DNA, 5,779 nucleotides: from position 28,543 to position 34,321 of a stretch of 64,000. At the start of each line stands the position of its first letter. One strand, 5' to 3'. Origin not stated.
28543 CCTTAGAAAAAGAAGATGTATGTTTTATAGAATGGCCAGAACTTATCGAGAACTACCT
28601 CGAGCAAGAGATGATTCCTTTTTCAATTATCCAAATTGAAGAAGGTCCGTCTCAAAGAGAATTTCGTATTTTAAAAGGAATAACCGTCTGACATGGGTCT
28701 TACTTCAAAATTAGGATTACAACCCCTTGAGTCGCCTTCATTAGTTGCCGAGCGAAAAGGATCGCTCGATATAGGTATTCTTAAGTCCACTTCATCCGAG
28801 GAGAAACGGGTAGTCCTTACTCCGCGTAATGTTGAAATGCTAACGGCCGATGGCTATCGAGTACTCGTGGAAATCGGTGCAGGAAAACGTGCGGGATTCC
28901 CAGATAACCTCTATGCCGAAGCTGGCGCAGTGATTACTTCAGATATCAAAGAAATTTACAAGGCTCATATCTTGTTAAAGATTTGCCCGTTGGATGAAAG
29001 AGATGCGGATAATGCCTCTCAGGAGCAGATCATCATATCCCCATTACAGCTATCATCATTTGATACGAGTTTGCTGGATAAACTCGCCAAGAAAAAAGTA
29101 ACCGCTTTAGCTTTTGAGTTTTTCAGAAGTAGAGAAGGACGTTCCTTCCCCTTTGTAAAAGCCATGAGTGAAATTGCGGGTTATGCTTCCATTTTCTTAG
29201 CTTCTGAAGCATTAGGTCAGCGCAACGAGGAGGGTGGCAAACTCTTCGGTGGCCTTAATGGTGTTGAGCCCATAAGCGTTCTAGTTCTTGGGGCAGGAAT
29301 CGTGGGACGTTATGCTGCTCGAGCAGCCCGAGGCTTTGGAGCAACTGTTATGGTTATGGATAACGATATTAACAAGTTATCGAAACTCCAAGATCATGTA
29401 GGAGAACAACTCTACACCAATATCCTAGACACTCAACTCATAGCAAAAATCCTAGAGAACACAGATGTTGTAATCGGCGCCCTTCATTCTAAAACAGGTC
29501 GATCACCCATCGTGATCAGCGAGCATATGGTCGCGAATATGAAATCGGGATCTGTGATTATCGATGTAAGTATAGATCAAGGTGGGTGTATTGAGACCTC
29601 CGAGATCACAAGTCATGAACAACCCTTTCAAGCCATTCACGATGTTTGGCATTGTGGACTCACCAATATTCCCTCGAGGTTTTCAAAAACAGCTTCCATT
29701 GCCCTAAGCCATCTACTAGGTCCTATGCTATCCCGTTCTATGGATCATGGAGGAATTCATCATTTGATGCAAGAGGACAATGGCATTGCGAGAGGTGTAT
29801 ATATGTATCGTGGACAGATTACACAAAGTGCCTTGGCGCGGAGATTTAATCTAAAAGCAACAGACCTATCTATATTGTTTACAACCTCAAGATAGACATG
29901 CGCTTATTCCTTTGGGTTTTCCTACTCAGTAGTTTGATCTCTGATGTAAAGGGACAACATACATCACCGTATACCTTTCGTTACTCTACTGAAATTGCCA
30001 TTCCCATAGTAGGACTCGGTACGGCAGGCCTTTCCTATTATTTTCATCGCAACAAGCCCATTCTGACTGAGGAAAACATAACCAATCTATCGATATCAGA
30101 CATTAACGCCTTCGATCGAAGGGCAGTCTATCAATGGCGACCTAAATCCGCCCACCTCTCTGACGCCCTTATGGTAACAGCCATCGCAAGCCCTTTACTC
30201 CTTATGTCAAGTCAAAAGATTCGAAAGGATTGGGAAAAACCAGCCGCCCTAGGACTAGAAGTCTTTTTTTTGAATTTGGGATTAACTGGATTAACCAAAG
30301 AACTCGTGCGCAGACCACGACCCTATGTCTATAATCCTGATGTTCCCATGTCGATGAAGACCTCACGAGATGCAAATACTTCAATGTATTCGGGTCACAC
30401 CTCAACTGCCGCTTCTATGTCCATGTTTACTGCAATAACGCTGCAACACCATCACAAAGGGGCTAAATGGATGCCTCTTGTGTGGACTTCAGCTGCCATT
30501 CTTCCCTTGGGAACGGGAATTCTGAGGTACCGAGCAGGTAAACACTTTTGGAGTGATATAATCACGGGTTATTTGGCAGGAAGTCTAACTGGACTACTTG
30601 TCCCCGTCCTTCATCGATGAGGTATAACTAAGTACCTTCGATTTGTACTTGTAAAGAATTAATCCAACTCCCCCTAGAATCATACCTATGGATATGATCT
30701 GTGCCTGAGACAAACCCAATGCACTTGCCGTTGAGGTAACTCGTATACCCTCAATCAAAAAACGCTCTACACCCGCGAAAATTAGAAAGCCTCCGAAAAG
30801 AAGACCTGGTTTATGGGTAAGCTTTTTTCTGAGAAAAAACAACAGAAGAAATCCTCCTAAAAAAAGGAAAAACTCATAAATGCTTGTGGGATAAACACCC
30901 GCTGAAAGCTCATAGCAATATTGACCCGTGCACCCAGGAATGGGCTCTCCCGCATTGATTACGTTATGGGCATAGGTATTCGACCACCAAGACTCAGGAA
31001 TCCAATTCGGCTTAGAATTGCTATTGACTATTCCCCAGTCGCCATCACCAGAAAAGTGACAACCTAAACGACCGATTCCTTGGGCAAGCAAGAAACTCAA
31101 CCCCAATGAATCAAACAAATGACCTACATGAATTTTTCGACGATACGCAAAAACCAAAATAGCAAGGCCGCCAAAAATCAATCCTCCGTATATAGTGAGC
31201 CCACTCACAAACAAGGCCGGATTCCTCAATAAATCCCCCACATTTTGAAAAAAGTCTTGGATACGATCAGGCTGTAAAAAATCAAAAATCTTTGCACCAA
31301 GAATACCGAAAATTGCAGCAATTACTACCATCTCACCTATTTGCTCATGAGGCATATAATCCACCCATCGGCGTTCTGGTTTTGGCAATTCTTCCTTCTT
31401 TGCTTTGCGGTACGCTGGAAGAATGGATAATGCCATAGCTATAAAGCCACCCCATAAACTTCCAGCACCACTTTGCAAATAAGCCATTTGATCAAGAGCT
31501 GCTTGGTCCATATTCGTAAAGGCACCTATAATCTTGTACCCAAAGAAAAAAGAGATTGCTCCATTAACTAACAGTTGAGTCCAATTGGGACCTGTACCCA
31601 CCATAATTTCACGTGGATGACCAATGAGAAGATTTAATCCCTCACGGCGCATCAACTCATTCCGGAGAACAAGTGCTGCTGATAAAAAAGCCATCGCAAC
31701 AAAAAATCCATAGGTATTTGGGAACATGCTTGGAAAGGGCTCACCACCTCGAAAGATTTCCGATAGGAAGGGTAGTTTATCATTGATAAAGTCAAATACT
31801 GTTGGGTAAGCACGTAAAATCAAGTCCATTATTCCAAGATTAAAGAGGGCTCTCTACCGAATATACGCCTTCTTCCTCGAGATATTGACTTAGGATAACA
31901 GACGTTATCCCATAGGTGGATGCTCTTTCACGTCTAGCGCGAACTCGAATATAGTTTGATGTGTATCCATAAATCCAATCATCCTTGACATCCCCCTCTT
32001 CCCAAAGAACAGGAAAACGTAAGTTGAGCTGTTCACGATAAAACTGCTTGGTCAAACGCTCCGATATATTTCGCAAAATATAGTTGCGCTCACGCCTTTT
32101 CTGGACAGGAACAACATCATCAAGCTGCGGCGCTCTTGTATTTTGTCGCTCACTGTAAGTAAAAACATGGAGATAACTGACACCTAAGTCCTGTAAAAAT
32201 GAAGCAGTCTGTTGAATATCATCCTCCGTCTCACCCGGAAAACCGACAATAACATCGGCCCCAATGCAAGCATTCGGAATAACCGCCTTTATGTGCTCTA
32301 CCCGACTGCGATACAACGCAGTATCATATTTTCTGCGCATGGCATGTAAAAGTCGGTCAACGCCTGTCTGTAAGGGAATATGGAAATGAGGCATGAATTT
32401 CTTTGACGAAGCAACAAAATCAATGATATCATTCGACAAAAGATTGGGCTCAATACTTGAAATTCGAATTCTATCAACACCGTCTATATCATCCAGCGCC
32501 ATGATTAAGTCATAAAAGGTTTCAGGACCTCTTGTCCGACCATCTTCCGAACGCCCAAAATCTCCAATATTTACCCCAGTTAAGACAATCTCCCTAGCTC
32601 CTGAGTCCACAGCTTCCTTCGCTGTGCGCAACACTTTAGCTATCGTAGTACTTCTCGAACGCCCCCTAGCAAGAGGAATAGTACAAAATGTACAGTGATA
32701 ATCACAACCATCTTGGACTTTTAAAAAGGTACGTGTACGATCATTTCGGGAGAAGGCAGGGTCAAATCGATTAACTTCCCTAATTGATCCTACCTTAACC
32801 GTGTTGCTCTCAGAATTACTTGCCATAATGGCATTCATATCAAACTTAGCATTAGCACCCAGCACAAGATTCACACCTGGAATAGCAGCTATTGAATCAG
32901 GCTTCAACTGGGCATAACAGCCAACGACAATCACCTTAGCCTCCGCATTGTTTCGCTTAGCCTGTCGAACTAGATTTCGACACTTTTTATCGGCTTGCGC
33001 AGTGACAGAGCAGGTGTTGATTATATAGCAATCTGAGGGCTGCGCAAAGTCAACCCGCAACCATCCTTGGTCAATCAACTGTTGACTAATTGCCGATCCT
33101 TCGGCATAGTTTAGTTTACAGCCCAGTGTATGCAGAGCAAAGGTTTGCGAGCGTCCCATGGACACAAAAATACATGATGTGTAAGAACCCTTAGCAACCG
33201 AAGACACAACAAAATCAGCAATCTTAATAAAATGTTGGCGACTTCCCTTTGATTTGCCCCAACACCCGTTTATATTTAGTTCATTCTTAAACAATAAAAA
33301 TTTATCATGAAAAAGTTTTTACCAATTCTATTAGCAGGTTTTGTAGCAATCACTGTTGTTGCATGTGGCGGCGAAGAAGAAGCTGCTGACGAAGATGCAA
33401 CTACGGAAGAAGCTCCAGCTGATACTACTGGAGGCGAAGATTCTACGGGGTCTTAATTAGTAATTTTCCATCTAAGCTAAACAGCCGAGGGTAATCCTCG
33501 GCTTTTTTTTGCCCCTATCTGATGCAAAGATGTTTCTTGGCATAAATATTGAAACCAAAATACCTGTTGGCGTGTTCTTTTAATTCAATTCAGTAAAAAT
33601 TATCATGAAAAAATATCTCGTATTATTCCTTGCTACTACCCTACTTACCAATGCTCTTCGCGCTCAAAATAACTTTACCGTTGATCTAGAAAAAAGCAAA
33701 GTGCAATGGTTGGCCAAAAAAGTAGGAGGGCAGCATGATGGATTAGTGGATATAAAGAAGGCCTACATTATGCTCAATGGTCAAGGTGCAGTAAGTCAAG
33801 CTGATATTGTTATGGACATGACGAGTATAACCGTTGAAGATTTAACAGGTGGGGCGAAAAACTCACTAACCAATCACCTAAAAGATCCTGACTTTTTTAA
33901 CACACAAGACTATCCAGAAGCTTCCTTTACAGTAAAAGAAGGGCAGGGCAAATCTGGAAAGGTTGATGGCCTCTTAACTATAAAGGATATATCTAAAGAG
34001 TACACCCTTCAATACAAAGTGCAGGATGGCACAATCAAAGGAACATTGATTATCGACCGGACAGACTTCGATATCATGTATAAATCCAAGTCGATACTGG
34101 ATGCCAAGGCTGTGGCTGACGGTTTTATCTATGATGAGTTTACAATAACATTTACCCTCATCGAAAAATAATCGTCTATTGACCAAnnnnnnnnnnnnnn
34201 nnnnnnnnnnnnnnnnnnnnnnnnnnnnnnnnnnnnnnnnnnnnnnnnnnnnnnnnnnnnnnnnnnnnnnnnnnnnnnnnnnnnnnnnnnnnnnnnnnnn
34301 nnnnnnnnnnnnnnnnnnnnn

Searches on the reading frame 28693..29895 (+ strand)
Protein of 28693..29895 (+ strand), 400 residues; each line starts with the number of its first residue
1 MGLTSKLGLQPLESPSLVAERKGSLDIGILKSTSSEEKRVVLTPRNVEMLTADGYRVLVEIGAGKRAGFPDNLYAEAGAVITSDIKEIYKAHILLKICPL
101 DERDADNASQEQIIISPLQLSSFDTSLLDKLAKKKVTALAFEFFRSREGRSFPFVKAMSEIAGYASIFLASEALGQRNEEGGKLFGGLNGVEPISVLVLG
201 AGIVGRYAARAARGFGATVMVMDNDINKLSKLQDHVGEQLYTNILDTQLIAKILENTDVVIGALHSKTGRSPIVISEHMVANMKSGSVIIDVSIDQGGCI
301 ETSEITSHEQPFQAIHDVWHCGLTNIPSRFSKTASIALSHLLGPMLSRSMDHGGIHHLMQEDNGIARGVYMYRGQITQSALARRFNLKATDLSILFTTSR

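Call 66: search_protein_families(library=ncbifam, proteins=[window:28693-29895:+], max_evalue=0.00001)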
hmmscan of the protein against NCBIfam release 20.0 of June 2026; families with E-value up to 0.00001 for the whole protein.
window:28693-29895:+ (400 aa): 5 families
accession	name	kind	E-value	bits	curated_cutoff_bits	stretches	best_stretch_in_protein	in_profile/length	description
TIGR00518.1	alaDH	equivalog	8.6e-78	261.9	391.85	1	26-388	2-361/370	alanine dehydrogenase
NF006942.0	PRK09424.1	equivalog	2.2e-45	155.3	383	2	26-225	2-197/510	Re/Si-specific NAD(P)(+) transhydrogenase subunit alpha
TIGR00561.1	pntA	equivalog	9.3e-36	123.5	444.4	2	27-225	2-196/511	Re/Si-specific NAD(P)(+) transhydrogenase subunit alpha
NF006162.0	PRK08306.1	equivalog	6.4e-07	29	261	1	195-299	156-249/297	dipicolinate synthase subunit DpsA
TIGR02853.1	spore_dpaA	equivalog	7.9e-07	28.6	319.65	1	195-298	153-245/287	dipicolinic acid synthetase subunit A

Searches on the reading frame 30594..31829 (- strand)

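Call 66: search_protein_families(library=ncbifam, proteins=[window:30594-31829:-], max_evalue=0.00001)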
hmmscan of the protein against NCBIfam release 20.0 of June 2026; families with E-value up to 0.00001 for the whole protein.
window:30594-31829:- (411 aa): 4 families
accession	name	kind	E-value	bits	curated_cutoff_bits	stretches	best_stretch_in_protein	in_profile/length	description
TIGR00544.1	lgt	equivalog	1.1e-23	84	118.9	1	161-398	53-273/280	prolipoprotein diacylglyceryl transferase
NF000778.0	PRK00052.3-4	equivalog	4.7e-19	69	334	1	159-261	40-136/252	prolipoprotein diacylglyceryl transferase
NF009611.0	PRK13108.1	equivalog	3.3e-07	29.7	636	1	166-393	57-274/476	prolipoprotein diacylglyceryl transferase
NF000777.0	PRK00052.3-2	equivalog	4.2e-07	29.8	558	1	208-277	111-180/310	prolipoprotein diacylglyceryl transferase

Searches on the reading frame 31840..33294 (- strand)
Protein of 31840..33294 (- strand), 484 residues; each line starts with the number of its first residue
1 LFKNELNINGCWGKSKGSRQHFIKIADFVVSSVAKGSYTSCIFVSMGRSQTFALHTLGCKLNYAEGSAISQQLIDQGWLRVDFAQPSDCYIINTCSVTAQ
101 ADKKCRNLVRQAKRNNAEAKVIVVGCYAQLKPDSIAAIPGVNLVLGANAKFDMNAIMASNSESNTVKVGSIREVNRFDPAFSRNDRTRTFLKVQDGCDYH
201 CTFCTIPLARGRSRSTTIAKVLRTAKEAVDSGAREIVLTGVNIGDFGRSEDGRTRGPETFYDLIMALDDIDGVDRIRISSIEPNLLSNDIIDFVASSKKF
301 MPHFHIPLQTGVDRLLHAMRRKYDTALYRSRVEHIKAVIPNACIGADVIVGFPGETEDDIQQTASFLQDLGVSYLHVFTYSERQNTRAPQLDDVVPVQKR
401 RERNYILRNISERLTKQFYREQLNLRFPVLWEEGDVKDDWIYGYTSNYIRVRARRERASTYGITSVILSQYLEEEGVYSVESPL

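Call 66: search_protein_families(library=ncbifam, proteins=[window:31840-33294:-], max_evalue=0.00001)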
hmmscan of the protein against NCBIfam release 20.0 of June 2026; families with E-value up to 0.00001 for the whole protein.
window:31840-33294:- (484 aa): 12 families
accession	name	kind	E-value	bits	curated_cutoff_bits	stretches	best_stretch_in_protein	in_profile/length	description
TIGR01579.1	MiaB-like-C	equivalog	3e-118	395.7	357.05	1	54-457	1-404/416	tRNA (N(6)-L-threonylcarbamoyladenosine(37)-C(2))-methylthiotransferase MtaB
TIGR00089.1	TIGR00089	subfamily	3.2e-113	378.8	251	1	51-461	1-411/429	MiaB/RimO family radical SAM methylthiotransferase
TIGR01574.1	miaB-methiolase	equivalog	1.4e-81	274.8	355.3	1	52-447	2-403/437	tRNA (N6-isopentenyl adenosine(37)-C2)-methylthiotransferase MiaB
TIGR01125.1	TIGR01125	equivalog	2.6e-68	231.1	356.95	1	53-435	3-381/432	30S ribosomal protein S12 methylthiotransferase RimO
NF010916.0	PRK14336.1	equivalog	7.9e-57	192.9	606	1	52-416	4-350/418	tRNA (N6-isopentenyl adenosine(37)-C2)-methylthiotransferase MiaB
TIGR01578.1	MiaB-like-B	hypoth_equivalog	2.4e-54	184.7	314.7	1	54-433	4-374/421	tRNA (N(6)-L-threonylcarbamoyladenosine(37)-C(2))-methylthiotransferase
TIGR04013.1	B12_SAM_MJ_1487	hypoth_equivalog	1.5e-20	73.4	251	1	86-370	41-333/382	TIGR04013 family B12-binding domain/radical SAM domain-containing protein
TIGR04014.1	B12_SAM_MJ_0865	equivalog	8.7e-20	70.9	360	1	189-374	161-340/434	methyl-coenzyme M reductase glutamine C-methyltransferase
TIGR04479.1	bcpD_PhpK_rSAM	subfamily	8.5e-11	40.9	600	1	309-369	350-408/504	PhpK family radical SAM P-methyltransferase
TIGR00510.1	lipA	equivalog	5.5e-09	35.8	310.25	1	184-380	60-244/302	lipoyl synthase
NF009544.0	PRK12928.1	subfamily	1.2e-07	31.3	210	1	185-380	64-247/300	lipoyl synthase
NF004019.1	PRK05481.1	subfamily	3.9e-06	26.4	203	1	184-381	44-228/286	lipoyl synthase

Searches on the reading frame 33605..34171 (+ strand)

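Call 26: search_protein_families(library=pfam, proteins=[window:33605-34171:+], max_evalue=0.001)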
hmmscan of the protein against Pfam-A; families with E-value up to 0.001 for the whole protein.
window:33605-34171:+ (188 aa): 1 family
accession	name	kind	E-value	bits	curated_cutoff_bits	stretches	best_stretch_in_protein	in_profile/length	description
PF04264.18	YceI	-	1.8e-22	80.8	23.7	1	24-185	1-148/150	YceI-like domain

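Call 66: search_protein_families(library=ncbifam, proteins=[window:33605-34171:+], max_evalue=0.00001)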
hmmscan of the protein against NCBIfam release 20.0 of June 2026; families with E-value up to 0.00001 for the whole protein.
window:33605-34171:+ (188 aa): 0 families
